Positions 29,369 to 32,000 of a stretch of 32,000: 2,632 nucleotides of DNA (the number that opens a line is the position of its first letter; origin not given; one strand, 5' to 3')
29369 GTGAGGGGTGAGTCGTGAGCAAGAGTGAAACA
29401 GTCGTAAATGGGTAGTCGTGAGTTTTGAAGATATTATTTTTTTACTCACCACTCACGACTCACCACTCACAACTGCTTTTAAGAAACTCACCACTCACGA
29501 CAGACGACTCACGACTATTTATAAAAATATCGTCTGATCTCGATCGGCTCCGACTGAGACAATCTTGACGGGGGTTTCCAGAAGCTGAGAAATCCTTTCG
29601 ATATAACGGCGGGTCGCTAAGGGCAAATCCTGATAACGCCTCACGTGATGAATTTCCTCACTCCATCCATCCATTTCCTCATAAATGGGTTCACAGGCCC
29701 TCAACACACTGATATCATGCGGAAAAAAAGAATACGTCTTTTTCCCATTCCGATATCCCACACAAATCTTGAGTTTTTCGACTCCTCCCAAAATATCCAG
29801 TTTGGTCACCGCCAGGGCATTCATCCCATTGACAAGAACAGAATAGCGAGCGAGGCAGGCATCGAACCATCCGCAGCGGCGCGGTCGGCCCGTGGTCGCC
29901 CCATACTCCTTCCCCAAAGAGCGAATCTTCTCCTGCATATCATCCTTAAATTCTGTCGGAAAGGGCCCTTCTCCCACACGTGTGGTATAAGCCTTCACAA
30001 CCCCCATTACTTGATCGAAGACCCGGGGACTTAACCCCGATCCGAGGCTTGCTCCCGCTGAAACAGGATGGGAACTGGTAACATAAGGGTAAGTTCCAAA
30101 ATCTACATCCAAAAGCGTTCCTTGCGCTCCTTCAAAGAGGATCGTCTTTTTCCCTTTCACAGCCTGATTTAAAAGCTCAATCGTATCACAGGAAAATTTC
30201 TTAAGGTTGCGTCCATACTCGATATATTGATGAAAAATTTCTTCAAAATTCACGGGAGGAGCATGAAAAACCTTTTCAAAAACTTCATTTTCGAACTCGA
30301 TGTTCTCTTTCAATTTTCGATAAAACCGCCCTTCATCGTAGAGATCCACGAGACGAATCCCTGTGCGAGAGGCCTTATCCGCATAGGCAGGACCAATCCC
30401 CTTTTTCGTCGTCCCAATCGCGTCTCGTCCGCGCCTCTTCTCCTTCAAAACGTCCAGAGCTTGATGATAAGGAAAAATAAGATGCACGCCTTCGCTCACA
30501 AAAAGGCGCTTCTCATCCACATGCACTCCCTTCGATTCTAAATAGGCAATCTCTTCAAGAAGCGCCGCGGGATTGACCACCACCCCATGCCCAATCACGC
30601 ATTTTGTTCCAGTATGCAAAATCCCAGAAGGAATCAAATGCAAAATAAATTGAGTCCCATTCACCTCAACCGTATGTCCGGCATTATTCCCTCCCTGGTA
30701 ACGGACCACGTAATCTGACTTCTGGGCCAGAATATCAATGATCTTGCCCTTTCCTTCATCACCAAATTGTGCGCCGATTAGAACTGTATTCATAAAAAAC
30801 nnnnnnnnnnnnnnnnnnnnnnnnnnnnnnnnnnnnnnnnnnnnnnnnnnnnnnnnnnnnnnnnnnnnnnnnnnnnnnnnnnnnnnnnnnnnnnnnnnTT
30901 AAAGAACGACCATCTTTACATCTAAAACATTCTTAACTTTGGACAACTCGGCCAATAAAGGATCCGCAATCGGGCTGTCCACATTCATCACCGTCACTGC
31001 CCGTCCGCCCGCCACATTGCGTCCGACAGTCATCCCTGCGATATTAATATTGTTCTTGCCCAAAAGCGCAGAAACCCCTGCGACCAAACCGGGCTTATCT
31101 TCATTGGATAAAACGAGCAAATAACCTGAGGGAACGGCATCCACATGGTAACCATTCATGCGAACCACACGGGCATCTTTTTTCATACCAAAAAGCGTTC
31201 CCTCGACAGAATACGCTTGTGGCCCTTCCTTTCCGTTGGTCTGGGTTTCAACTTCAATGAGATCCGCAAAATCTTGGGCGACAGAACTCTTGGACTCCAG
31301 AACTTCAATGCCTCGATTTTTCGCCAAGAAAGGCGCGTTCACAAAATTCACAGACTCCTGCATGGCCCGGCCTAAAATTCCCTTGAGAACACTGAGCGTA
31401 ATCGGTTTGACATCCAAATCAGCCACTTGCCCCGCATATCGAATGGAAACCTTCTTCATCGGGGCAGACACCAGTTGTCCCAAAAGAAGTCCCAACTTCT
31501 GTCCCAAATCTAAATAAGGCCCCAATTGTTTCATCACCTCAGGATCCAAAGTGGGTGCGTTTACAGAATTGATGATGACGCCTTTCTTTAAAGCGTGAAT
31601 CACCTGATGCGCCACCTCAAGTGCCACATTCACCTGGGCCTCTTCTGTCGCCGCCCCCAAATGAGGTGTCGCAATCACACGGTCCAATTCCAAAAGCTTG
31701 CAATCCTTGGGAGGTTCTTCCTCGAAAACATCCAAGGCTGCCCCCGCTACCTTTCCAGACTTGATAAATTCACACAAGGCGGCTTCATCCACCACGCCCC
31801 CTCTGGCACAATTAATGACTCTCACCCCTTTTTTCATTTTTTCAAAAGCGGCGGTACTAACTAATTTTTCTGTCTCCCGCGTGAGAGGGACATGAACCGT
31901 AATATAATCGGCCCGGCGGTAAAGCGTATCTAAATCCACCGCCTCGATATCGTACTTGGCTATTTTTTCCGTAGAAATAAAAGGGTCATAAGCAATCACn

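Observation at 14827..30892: Family of locus-specific, heptamer-periodic hairpins that fill whole intercistronic spacers and run via a U-tract into the next start codon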

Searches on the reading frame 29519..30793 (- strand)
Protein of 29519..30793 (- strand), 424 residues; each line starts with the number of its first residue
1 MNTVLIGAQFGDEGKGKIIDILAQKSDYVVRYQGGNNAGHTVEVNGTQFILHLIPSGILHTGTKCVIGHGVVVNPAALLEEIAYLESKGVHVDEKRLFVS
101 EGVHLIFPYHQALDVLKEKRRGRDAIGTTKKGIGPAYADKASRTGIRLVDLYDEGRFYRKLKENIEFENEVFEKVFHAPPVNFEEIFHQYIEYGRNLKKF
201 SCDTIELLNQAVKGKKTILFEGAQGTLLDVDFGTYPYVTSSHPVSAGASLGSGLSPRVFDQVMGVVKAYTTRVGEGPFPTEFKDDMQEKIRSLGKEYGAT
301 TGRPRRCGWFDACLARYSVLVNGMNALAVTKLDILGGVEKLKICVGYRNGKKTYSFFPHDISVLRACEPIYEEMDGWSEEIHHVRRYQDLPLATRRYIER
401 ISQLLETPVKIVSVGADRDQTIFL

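Call 14: search_protein_families(library=ncbifam, proteins=[window:29519-30793:-], max_evalue=0.00001)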
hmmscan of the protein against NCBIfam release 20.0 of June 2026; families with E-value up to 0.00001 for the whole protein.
window:29519-30793:- (424 aa): 6 families
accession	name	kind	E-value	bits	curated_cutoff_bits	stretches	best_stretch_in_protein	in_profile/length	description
NF002223.0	PRK01117.1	equivalog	8e-183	608.1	402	1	2-423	3-423/430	adenylosuccinate synthase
TIGR00184.1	purA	equivalog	3.7e-165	549.9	395.55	1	4-424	1-420/425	adenylosuccinate synthase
NF010355.0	PRK13783.1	equivalog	2.3e-124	415.6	445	1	1-419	1-399/404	adenylosuccinate synthase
NF010357.0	PRK13785.1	equivalog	5e-110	368.3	700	1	1-423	1-449/455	adenylosuccinate synthase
NF003295.0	PRK04293.1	equivalog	7.5e-75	251.9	368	2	196-335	148-285/337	adenylosuccinate synthetase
NF038379.2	amino_Aden_PurZ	exception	5.7e-35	121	300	1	3-322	2-292/293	succino-amino-deoxyadenylate synthase PurZ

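Call 17: find_homologous_proteins(query=window:29519-30793:-, max_evalue=1e-50)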
Query window:29519-30793:- (424 aa): 8000 proteins with E <= 1e-50 among 8000 candidates; the best 120 are listed.
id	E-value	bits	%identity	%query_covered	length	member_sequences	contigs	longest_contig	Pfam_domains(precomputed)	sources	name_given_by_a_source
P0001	9.4e-288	972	100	100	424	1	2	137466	PF00709.28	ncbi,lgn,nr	ncbi:MAG: adenylosuccinate synthase [Chlamydiae bacterium]|nr:adenylosuccinate synthase [Chlamydiota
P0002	1.7e-236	803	80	100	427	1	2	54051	PF00709.28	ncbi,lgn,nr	ncbi:MAG: adenylosuccinate synthase [Chlamydiae bacterium]|nr:adenylosuccinate synthase [Chlamydiota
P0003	2.0e-232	790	77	100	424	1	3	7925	PF00709.28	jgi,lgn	jgi:adenylosuccinate synthase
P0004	1.8e-229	780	76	100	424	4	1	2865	PF00709.28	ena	-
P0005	1.0e-226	771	77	100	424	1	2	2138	PF00709.28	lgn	-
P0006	7.8e-225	765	78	100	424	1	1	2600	PF00709.28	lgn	-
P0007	1.4e-219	747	74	100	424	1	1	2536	PF00709.28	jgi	jgi:adenylosuccinate synthase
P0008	3.0e-218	743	73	100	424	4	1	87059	PF00709.28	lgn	-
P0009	1.2e-217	741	74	100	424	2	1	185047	PF00709.28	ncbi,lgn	-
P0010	9.0e-217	738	74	100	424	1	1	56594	PF00709.28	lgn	-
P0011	2.0e-214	730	71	100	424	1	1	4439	PF00709.28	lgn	-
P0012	1.1e-171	590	60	99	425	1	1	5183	PF00709.28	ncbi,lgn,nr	ncbi:MAG: adenylosuccinate synthase [Chlamydiota bacterium]|nr:adenylosuccinate synthase [Chlamydiot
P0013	1.4e-170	586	60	100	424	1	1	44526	PF00709.28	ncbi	ncbi:adenylosuccinate synthase [Chlamydiota bacterium]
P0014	4.7e-169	581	59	99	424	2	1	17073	PF00709.28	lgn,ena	-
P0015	5.8e-169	580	59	99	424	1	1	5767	PF00709.28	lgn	-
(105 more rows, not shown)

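Call 18: find_encoding_contigs(protein=P0002, flank=10000, max_places=2)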
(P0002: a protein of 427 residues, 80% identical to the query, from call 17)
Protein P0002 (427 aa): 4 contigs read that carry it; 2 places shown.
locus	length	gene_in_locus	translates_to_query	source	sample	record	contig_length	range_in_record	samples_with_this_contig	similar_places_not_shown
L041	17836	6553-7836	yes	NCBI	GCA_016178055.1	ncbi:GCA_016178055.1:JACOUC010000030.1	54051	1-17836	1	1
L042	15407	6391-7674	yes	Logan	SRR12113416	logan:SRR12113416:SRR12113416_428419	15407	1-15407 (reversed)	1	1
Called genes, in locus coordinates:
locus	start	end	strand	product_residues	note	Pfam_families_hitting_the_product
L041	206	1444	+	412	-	PF05697:Trigger_N, PF05698:Trigger_C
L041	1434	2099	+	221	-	PF00574:CLP_protease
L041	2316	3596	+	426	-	PF06689:zf-C4_ClpX, PF00493:MCM (weak), PF01078:Mg_chelatase (faint), PF05496:RuvB_N (faint), PF00004:AAA, PF07724:AAA_2, PF10431:ClpB_D2-small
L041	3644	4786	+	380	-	PF00266:Aminotran_5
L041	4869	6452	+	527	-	PF00389:2-Hacid_dh, PF02826:2-Hacid_dh_C, PF19304:PGDH_inter, PF01842:ACT, PF22629:ACT_AHAS_ss (weak)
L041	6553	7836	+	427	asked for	PF00709:Adenylsucc_synt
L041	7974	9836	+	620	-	PF13191:AAA_16 (faint), PF00004:AAA (faint), PF13401:AAA_22 (faint), PF17871:AAA_lid_9, PF07724:AAA_2, PF07728:AAA_5, PF10431:ClpB_D2-small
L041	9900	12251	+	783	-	PF00857:Isochorismatase, PF19974:TCAD9, PF05706:CDKN3, PF22784:PTP-SAK, PF22785:Tc-R-P, PF00782:DSPc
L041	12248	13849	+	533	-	PF00171:Aldedh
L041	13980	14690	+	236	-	PF01255:Prenyltransf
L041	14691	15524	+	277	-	PF01148:CTP_transf_1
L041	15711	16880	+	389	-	PF02670:DXP_reductoisom, PF08436:DXP_redisom_C, PF13288:DXPR_C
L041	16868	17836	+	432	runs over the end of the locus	PF02163:Peptidase_M50, PF00595:PDZ, PF04495:GRASP55_65 (faint), PF13180:PDZ_2, PF17820:PDZ_6, PF00595:PDZ (weak), PF13180:PDZ_2, PF17820:PDZ_6, +1 more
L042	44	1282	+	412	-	PF05697:Trigger_N, PF05698:Trigger_C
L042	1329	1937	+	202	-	PF00574:CLP_protease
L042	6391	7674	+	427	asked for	PF00709:Adenylsucc_synt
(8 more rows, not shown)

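Call 19: find_encoding_contigs(protein=P0009, flank=10000, max_places=2)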
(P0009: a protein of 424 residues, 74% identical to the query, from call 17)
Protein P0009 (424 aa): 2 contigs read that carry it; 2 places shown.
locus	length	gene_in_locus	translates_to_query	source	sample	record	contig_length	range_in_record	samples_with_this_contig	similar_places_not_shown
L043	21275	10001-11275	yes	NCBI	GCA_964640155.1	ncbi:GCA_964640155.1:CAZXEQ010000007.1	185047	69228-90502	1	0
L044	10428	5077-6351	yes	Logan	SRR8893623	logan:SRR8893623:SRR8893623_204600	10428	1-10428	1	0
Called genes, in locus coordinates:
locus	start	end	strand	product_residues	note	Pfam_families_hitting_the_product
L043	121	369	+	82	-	PF04014:MazE_antitoxin (weak)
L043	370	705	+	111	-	PF02452:PemK_toxin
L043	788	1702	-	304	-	PF08843:AbiEii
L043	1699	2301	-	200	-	-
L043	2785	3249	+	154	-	PF08334:T2SSG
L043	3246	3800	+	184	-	PF08334:T2SSG (faint)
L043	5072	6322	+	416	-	PF05697:Trigger_N, PF05698:Trigger_C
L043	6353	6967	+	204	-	PF00574:CLP_protease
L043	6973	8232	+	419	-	PF06689:zf-C4_ClpX, PF13401:AAA_22 (faint), PF01078:Mg_chelatase (faint), PF05496:RuvB_N (weak), PF00004:AAA, PF07724:AAA_2, PF10431:ClpB_D2-small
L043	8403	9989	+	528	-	PF00389:2-Hacid_dh, PF02826:2-Hacid_dh_C, PF19304:PGDH_inter, PF01842:ACT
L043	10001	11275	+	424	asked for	PF00709:Adenylsucc_synt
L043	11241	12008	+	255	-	PF01255:Prenyltransf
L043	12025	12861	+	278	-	PF01148:CTP_transf_1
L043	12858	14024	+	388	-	PF02670:DXP_reductoisom, PF08436:DXP_redisom_C, PF13288:DXPR_C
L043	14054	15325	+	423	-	PF02163:Peptidase_M50, PF00595:PDZ (weak), PF04495:GRASP55_65 (faint), PF13180:PDZ_2, PF00595:PDZ, PF13180:PDZ_2 (weak), PF17820:PDZ_6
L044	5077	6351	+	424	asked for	PF00709:Adenylsucc_synt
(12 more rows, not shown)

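Call 20: find_encoding_contigs(protein=P0008, flank=10000, max_places=2)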
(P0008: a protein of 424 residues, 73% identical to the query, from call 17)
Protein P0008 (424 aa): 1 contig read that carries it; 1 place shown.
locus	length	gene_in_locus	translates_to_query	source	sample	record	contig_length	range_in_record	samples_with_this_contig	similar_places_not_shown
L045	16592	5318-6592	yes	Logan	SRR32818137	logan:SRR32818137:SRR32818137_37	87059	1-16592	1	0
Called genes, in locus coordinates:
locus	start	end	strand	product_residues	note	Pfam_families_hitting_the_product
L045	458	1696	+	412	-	PF05697:Trigger_N, PF05698:Trigger_C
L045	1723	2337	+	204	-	PF00574:CLP_protease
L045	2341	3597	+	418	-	PF06689:zf-C4_ClpX, PF01078:Mg_chelatase (faint), PF05496:RuvB_N (faint), PF00004:AAA, PF07724:AAA_2, PF07728:AAA_5 (faint), PF10431:ClpB_D2-small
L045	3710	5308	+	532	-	PF00389:2-Hacid_dh, PF02826:2-Hacid_dh_C, PF19304:PGDH_inter, PF01842:ACT, PF22629:ACT_AHAS_ss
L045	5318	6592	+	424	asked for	PF00709:Adenylsucc_synt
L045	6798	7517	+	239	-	PF01255:Prenyltransf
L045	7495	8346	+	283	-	PF01148:CTP_transf_1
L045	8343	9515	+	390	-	PF02670:DXP_reductoisom, PF08436:DXP_redisom_C, PF13288:DXPR_C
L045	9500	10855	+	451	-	PF02163:Peptidase_M50, PF00595:PDZ, PF04495:GRASP55_65 (faint), PF13180:PDZ_2 (weak), PF17820:PDZ_6, PF00595:PDZ (weak), PF13180:PDZ_2, PF17820:PDZ_6, +1 more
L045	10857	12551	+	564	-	PF00587:tRNA-synt_2b, PF04073:tRNA_edit, PF03129:HGTP_anticodon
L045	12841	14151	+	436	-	PF08529:NusA_N, PF00575:S1 (weak), PF13184:KH_NusA_1st, PF00013:KH_1 (faint), PF26594:KH_NusA_2nd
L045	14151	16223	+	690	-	PF04760:IF2_N, PF00009:GTP_EFTU, PF00025:Arf (weak), PF00071:Ras (weak), PF01926:MMR_HSR1, PF22042:EF-G_D2, PF03144:GTP_EFTU_D2 (faint), PF11987:IF-2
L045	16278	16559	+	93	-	PF04456:DUF503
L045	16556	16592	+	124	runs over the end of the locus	PF02033:RBFA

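Call 21: find_encoding_contigs(protein=P0010, flank=10000, max_places=2)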
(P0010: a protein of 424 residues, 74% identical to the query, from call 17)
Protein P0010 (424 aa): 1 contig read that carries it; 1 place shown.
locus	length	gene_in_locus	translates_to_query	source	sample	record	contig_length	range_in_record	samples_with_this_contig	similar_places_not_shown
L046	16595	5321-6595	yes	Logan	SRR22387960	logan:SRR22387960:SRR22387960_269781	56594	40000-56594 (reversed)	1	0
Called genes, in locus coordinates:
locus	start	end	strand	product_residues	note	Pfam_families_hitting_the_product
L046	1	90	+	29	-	?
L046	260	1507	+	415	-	PF05697:Trigger_N, PF05698:Trigger_C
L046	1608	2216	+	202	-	PF00574:CLP_protease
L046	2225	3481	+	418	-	PF06689:zf-C4_ClpX, PF01078:Mg_chelatase (faint), PF05496:RuvB_N (weak), PF00004:AAA, PF07724:AAA_2, PF07728:AAA_5 (faint), PF10431:ClpB_D2-small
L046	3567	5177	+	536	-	PF00389:2-Hacid_dh, PF22629:ACT_AHAS_ss (faint), PF02826:2-Hacid_dh_C, PF19304:PGDH_inter, PF01842:ACT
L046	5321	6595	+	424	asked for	PF00709:Adenylsucc_synt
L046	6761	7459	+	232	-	PF01255:Prenyltransf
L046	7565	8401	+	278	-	PF01148:CTP_transf_1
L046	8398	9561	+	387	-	PF02670:DXP_reductoisom, PF08436:DXP_redisom_C, PF13288:DXPR_C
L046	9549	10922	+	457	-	PF02163:Peptidase_M50, PF00595:PDZ, PF13180:PDZ_2, PF17820:PDZ_6, PF13180:PDZ_2 (weak), PF17820:PDZ_6 (weak)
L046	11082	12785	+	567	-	PF00587:tRNA-synt_2b, PF04073:tRNA_edit, PF03129:HGTP_anticodon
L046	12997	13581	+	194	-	PF00440:TetR_N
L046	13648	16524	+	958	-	PF10101:DUF2339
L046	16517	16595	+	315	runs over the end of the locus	-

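Call 47: find_encoding_contigs(protein=P0001, flank=10000, max_places=1)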
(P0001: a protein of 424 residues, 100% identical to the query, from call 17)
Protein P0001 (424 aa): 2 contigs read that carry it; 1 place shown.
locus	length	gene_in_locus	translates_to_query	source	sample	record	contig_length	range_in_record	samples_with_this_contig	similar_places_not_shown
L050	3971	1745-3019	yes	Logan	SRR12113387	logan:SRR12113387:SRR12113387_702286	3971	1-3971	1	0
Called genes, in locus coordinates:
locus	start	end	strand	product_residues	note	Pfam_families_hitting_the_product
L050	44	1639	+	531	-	PF00389:2-Hacid_dh, PF02826:2-Hacid_dh_C, PF19304:PGDH_inter, PF01842:ACT, PF22629:ACT_AHAS_ss (faint)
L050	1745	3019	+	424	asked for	PF00709:Adenylsucc_synt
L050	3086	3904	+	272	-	PF01255:Prenyltransf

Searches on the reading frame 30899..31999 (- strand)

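Call 14: search_protein_families(library=ncbifam, proteins=[window:30899-31999:-], max_evalue=0.00001)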
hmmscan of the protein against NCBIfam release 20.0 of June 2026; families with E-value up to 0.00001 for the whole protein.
window:30899-31999:- (366 aa): 22 families
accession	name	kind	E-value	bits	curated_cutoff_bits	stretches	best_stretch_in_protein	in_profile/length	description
TIGR01327.1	PGDH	equivalog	4.5e-124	415.1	454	1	2-366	165-525/525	phosphoglycerate dehydrogenase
NF008759.0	PRK11790.1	equivalog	2.7e-39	135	404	1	21-156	196-336/410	phosphoglycerate dehydrogenase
NF011938.0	PRK15409.1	equivalog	1e-32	113.4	492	1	14-148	185-320/324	glyoxylate/hydroxypyruvate reductase GhrB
NF009714.1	PRK13243.1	equivalog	1.7e-30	106.5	455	1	15-142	190-317/332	glyoxylate reductase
NF041369.1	Dhydh_Halo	equivalog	1.9e-28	99.6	400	1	22-144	179-302/305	D-2-hydroxyacid dehydrogenase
NF005069.0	PRK06487.1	equivalog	1.3e-26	93.4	448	1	19-146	190-319/320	2-hydroxyacid dehydrogenase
NF001309.0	PRK00257.1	equivalog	1.2e-21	77.2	434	1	17-133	155-274/379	4-phosphoerythronate dehydrogenase PdxB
NF005387.0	PRK06932.1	equivalog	2.7e-21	75.8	492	1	21-132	189-304/314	2-hydroxyacid dehydrogenase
NF006263.0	PRK08410.1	equivalog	4.2e-21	75.6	389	1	11-136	178-306/311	D-2-hydroxyacid dehydrogenase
NF000492.1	vanH_gen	exception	1.7e-20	73.3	540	1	11-100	171-263/312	D-lactate dehydrogenase VanH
NF005750.0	PRK07574.1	equivalog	1.7e-18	66.9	329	1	21-126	240-346/386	NAD-dependent formate dehydrogenase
NF006374.0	PRK08605.1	subfamily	1.7e-18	66.8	356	1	2-143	174-328/332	D-lactate dehydrogenase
NF000128.1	vanH-Sc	exception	1.8e-16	60.2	650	1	18-141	198-320/337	D-lactate dehydrogenase VanH-Sc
NF000371.1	vanH_Agroup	exception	2.3e-16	59.9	700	1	14-95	179-260/322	VanH-A/VanH-Pt family D-lactate dehydrogenase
NF000151.1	vanH-Ac1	exception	8.9e-15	54.8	750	1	12-138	208-334/351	D-lactate dehydrogenase VanH-Ac1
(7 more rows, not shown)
